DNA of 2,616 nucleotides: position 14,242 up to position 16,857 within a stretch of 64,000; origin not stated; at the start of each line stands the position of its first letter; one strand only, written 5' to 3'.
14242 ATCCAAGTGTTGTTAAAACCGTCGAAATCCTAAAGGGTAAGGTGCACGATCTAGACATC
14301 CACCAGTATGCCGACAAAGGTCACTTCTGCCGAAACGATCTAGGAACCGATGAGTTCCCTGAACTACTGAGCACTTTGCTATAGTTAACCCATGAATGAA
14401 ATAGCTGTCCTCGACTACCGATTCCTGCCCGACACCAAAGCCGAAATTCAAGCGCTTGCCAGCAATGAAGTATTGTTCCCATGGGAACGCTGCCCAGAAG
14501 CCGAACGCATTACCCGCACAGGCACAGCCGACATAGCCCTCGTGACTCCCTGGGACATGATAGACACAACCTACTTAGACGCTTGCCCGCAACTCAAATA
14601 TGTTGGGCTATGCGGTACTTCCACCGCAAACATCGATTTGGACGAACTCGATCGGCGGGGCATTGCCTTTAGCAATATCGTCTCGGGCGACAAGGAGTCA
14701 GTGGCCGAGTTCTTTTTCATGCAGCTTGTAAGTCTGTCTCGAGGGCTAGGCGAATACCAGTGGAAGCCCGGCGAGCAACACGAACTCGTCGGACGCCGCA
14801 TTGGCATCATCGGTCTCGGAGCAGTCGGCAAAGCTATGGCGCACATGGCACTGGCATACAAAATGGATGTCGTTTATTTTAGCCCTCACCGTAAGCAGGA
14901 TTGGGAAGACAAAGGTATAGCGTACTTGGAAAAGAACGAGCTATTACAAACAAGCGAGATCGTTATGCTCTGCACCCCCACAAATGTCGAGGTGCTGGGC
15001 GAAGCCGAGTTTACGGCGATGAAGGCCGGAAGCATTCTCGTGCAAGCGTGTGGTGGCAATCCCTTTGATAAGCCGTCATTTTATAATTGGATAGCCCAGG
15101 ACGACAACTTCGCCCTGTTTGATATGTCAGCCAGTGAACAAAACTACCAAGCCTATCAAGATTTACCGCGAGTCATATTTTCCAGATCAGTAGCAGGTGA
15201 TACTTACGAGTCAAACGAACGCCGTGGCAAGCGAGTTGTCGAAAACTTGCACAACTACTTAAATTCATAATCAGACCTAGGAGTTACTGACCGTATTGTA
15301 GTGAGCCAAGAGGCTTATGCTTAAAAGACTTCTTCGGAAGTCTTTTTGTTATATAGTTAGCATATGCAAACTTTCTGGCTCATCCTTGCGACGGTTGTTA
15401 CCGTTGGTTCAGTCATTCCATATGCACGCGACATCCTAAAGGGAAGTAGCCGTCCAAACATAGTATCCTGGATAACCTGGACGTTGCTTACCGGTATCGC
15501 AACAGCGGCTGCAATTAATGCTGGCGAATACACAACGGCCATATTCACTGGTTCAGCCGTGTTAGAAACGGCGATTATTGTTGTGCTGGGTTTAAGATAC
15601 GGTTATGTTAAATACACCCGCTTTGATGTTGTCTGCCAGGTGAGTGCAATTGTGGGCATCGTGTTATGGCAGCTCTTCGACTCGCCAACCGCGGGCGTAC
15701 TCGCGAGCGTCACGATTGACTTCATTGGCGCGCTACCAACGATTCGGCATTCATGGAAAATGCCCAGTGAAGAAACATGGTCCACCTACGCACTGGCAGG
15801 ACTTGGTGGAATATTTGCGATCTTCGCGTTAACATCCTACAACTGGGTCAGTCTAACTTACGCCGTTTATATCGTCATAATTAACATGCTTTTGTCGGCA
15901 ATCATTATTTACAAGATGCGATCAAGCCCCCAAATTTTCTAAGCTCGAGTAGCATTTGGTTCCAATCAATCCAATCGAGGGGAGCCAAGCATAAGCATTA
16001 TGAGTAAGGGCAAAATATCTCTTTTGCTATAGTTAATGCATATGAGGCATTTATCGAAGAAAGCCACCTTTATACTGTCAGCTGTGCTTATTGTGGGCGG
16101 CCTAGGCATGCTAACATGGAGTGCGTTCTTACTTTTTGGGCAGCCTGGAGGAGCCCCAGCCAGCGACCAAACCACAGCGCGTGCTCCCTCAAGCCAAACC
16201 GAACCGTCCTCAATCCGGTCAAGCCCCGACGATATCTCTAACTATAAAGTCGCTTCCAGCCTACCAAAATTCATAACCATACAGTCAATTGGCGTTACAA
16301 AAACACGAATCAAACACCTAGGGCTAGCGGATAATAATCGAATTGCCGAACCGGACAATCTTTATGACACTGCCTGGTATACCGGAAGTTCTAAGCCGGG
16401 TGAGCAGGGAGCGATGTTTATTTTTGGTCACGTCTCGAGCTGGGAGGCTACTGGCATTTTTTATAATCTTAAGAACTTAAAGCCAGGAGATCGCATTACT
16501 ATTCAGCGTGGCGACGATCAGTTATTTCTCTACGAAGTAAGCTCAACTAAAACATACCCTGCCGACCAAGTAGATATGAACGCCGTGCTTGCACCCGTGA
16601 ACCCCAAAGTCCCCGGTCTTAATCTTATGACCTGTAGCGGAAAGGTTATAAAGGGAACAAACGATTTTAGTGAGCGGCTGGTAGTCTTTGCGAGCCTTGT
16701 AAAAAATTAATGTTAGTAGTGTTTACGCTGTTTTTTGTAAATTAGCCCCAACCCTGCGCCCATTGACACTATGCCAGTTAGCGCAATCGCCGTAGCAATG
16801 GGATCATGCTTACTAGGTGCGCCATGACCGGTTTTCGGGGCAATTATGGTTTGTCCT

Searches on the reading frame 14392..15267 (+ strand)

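Call 92: search_protein_families(library=pfam, proteins=[window:14392-15267:+], max_evalue=0.001)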
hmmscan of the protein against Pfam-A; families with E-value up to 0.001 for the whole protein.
window:14392-15267:+ (292 aa): 5 families
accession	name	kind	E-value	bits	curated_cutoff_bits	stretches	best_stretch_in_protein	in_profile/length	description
PF02826.25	2-Hacid_dh_C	-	3.9e-20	72.4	25.1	1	119-262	18-172/178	D-isomer specific 2-hydroxyacid dehydrogenase, NAD binding domain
PF00389.36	2-Hacid_dh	-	4e-13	49.6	24.6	1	26-291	21-125/134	D-isomer specific 2-hydroxyacid dehydrogenase, catalytic domain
PF03807.23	F420_oxidored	-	2.7e-05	25.1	21.6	1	136-198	1-70/94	NADP oxidoreductase coenzyme F420-dependent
PF03446.21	NAD_binding_2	-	6.5e-05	23.4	21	1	136-224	1-97/161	NAD binding domain of 6-phosphogluconate dehydrogenase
PF07991.19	KARI_N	-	0.00059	19.9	20.6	1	132-221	2-96/165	Acetohydroxy acid isomeroreductase, NADPH-binding domain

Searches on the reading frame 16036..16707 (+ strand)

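Call 21: search_protein_families(library=pfam, proteins=[window:16036-16707:+], max_evalue=0.001)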
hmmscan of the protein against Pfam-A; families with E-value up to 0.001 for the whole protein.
window:16036-16707:+ (224 aa): 1 family
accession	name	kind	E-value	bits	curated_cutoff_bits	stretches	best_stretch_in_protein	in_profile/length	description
PF04203.18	Sortase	-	4.4e-18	65.7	26.6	1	81-222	2-125/125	Sortase domain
